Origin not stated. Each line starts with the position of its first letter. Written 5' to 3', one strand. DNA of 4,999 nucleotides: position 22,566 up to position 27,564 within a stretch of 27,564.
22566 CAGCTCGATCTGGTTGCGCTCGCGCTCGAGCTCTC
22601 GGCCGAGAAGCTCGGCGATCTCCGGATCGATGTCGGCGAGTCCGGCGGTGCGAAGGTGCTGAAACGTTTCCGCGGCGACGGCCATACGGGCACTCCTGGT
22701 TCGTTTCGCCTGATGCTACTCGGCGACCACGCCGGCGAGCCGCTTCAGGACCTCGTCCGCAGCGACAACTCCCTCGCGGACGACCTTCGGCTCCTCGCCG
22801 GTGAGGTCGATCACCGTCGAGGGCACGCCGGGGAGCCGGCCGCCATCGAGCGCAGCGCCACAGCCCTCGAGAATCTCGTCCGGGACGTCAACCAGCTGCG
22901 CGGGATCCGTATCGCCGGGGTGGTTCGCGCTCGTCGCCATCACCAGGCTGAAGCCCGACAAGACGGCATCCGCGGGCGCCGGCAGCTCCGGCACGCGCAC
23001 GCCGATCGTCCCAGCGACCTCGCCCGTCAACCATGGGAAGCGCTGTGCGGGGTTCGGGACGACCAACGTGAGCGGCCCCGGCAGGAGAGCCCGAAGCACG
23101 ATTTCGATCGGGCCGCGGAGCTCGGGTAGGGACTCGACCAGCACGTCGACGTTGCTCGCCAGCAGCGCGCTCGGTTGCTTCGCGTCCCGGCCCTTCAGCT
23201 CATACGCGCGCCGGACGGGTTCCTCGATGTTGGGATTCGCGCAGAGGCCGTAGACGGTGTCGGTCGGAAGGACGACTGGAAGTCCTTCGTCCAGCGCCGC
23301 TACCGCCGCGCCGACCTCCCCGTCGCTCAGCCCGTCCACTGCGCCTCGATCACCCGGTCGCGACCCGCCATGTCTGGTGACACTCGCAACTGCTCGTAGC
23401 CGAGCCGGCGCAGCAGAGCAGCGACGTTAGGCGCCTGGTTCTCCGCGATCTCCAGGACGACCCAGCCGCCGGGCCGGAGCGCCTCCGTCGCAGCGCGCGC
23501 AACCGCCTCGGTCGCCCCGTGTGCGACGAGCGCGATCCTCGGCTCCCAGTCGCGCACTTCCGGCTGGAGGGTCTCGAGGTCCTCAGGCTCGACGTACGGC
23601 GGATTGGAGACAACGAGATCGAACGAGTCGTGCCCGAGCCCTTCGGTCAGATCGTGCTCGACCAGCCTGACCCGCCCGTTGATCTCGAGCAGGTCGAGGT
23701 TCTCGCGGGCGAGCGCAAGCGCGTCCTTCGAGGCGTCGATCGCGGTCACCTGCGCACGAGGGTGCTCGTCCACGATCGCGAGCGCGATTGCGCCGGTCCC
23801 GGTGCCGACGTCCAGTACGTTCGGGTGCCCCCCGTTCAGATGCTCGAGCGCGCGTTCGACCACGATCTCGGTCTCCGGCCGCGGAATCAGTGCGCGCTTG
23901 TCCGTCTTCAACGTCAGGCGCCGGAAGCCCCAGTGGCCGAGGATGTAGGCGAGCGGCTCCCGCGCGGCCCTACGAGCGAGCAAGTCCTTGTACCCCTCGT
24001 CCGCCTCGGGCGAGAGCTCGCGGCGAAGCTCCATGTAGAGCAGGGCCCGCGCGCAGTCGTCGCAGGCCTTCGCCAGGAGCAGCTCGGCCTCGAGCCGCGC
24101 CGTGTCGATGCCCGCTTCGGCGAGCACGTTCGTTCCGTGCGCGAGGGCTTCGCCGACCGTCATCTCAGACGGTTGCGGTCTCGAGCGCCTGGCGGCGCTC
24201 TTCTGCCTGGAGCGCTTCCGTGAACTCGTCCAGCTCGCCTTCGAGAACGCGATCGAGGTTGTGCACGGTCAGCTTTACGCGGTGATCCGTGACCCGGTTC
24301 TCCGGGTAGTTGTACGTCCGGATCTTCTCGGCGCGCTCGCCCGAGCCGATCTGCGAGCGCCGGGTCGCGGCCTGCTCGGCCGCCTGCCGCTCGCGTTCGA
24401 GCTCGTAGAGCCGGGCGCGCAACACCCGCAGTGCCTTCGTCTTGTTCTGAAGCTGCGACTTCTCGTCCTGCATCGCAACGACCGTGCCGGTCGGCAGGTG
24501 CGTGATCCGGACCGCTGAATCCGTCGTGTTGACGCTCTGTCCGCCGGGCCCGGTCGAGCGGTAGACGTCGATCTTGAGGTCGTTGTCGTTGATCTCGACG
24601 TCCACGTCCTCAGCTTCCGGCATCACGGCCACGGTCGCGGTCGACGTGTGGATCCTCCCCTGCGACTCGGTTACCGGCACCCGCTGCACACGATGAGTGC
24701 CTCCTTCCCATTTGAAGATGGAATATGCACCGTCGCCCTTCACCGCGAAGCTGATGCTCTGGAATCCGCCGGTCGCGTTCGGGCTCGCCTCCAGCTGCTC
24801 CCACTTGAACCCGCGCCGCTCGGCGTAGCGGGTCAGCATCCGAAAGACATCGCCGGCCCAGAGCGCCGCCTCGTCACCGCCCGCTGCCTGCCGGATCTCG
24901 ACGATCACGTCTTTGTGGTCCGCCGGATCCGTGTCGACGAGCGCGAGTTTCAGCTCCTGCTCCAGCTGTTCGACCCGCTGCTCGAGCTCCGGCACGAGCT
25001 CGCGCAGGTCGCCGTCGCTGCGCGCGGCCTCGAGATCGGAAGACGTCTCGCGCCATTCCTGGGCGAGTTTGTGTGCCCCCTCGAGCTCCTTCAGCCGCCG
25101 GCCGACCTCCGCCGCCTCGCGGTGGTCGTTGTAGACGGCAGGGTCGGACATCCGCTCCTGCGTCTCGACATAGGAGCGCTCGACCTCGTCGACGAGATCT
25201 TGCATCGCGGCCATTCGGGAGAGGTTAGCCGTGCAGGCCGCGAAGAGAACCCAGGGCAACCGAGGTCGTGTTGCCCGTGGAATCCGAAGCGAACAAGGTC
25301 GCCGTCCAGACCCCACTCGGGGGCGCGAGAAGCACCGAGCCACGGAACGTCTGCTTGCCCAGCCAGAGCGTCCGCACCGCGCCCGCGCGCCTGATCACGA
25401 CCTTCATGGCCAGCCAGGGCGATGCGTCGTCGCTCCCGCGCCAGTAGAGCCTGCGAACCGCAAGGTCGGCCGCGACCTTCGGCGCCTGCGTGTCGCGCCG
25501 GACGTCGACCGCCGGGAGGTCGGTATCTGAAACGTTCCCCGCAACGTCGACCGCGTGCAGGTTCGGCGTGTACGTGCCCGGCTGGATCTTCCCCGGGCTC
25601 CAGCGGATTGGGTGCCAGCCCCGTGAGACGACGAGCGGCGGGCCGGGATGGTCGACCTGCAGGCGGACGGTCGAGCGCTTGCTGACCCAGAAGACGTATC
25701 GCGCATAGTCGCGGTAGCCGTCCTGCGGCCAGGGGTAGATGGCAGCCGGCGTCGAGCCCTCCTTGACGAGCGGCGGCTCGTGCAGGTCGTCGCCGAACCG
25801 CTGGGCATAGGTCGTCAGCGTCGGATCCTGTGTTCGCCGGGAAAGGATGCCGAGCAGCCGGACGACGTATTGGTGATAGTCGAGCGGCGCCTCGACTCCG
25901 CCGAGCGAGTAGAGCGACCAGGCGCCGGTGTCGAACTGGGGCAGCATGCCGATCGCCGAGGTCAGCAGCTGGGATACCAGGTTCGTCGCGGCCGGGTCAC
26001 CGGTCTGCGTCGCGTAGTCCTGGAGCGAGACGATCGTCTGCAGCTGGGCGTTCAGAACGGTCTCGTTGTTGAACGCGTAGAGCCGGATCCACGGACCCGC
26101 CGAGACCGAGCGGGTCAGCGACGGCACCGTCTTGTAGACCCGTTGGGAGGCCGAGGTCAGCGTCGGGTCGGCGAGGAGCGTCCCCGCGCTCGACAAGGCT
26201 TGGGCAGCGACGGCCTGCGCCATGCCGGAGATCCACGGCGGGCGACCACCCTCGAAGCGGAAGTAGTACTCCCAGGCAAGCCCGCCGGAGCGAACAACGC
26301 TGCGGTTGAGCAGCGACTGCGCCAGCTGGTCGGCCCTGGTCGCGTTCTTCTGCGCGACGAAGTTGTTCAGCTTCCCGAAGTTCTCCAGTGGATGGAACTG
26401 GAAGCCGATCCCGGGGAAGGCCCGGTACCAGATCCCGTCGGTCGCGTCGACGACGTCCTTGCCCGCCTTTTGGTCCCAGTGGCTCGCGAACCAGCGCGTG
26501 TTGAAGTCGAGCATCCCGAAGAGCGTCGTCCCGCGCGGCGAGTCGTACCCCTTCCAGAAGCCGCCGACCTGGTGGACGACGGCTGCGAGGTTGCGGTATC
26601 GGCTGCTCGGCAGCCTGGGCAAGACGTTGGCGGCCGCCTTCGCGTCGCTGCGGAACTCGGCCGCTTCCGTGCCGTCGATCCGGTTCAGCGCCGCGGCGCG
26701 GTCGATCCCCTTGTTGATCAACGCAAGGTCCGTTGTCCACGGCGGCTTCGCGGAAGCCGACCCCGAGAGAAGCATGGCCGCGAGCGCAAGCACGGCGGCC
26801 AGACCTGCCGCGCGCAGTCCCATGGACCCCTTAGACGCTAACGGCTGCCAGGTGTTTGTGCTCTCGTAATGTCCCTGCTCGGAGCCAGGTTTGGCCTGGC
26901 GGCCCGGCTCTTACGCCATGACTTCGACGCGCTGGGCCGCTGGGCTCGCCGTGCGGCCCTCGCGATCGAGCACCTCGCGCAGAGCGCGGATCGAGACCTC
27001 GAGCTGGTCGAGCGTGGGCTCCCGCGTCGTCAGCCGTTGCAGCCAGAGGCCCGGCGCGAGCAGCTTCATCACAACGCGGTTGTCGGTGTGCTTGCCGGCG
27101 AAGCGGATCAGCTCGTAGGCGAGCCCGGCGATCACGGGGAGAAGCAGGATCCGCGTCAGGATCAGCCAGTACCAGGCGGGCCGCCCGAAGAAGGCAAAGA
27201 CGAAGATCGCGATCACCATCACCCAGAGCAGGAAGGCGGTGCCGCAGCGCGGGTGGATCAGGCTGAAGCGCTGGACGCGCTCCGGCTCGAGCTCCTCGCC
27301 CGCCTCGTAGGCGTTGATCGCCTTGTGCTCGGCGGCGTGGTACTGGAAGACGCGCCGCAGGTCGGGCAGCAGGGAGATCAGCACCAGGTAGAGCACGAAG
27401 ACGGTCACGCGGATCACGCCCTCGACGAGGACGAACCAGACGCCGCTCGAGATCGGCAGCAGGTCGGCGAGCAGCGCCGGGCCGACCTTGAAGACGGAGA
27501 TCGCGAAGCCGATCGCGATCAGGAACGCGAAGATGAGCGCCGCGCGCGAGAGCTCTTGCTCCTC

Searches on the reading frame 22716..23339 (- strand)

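Call 7: search_protein_families(library=pfam, proteins=[window:22716-23339:-], max_evalue=0.001)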
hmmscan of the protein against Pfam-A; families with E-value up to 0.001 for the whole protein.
window:22716-23339:- (207 aa): 1 family
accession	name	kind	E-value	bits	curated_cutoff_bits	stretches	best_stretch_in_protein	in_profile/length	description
PF01300.24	Sua5_yciO_yrdC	-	9.3e-34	116.9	25.1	1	15-190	2-178/178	Telomere recombination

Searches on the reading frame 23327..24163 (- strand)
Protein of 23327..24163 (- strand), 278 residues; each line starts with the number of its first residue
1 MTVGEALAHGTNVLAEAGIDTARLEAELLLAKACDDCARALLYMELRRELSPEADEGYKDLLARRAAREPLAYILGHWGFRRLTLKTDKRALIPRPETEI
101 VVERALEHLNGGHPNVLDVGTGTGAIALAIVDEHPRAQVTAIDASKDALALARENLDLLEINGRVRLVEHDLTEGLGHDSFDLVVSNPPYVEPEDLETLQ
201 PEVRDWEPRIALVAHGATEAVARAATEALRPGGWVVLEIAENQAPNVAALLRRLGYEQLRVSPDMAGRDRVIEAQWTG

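Call 7: search_protein_families(library=pfam, proteins=[window:23327-24163:-], max_evalue=0.001)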
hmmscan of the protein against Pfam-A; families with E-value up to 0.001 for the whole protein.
window:23327-24163:- (278 aa): 14 families
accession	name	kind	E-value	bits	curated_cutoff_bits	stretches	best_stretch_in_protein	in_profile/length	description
PF17827.6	PrmC_N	-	2.6e-20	73.2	23.4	1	5-76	1-71/71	PrmC N-terminal domain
PF05175.20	MTS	-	7.2e-19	68.5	23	1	106-195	24-113/170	Methyltransferase small domain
PF13649.12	Methyltransf_25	-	2.1e-14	54.4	27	1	116-204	1-90/97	Methyltransferase domain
PF13847.12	Methyltransf_31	-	1.9e-13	50.8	27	1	115-241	6-113/145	Methyltransferase domain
PF08242.18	Methyltransf_12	-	1.3e-11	45.5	30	1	117-187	1-72/98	Methyltransferase domain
PF08241.18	Methyltransf_11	-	8.1e-10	39.7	21.2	1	117-187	1-67/95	Methyltransferase domain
PF06325.19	PrmA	-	1.1e-08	35.4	22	1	104-187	153-233/296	Ribosomal protein L11 methyltransferase (PrmA)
PF03602.21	Cons_hypoth95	-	2.2e-08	34.4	24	1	76-197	6-130/182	Conserved hypothetical protein 95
PF01170.24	UPF0020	-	3.2e-07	30.7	22.3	1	126-191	66-132/197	RMKL-like, methyltransferase domain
PF13489.12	Methyltransf_23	-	1.2e-06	28.8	27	1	104-256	15-134/164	Methyltransferase domain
PF02475.24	TRM5-TYW2_MTfase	-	9.8e-05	22.8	28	1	115-197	39-121/164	TRM5/TYW2 methyltransferase domain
PF01728.25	FtsJ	-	0.00014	22.3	24.1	1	115-261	24-161/181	FtsJ-like methyltransferase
PF00891.24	Methyltransf_2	-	0.0002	21.2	22.3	1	100-173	49-121/210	O-methyltransferase domain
PF10294.15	Methyltransf_16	-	0.00083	19.6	21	0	110-177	44-112/174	Lysine methyltransferase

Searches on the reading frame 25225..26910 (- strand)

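Call 8: search_protein_families(library=pfam, proteins=[window:25225-26910:-], max_evalue=0.001)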
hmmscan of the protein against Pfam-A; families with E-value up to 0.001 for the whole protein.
window:25225-26910:- (561 aa): 1 family
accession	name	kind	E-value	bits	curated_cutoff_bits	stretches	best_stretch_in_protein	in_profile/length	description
PF06662.19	C5-epim_C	-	3.1e-21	76.2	23.3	1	212-372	6-186/188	D-glucuronyl C5-epimerase C-terminus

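Call 12: search_protein_families(library=ncbifam, proteins=[window:25225-26910:-], max_evalue=0.00001)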
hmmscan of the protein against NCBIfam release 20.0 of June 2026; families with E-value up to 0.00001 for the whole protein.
window:25225-26910:- (561 aa): 0 families

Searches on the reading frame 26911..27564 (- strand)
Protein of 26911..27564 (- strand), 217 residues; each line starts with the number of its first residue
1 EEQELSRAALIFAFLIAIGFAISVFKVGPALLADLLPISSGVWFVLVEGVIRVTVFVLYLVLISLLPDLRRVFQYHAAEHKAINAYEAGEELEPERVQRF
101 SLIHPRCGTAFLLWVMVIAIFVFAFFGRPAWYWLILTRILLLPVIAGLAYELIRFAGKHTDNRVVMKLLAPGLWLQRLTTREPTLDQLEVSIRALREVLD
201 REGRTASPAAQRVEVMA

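Call 8: search_protein_families(library=pfam, proteins=[window:26911-27564:-], max_evalue=0.001)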
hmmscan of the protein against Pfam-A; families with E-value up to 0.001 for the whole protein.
window:26911-27564:- (217 aa): 1 family
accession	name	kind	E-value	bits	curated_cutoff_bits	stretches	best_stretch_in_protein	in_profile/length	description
PF07136.16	DUF1385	-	8.7e-73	244.8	22.1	1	2-200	33-226/227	Protein of unknown function (DUF1385)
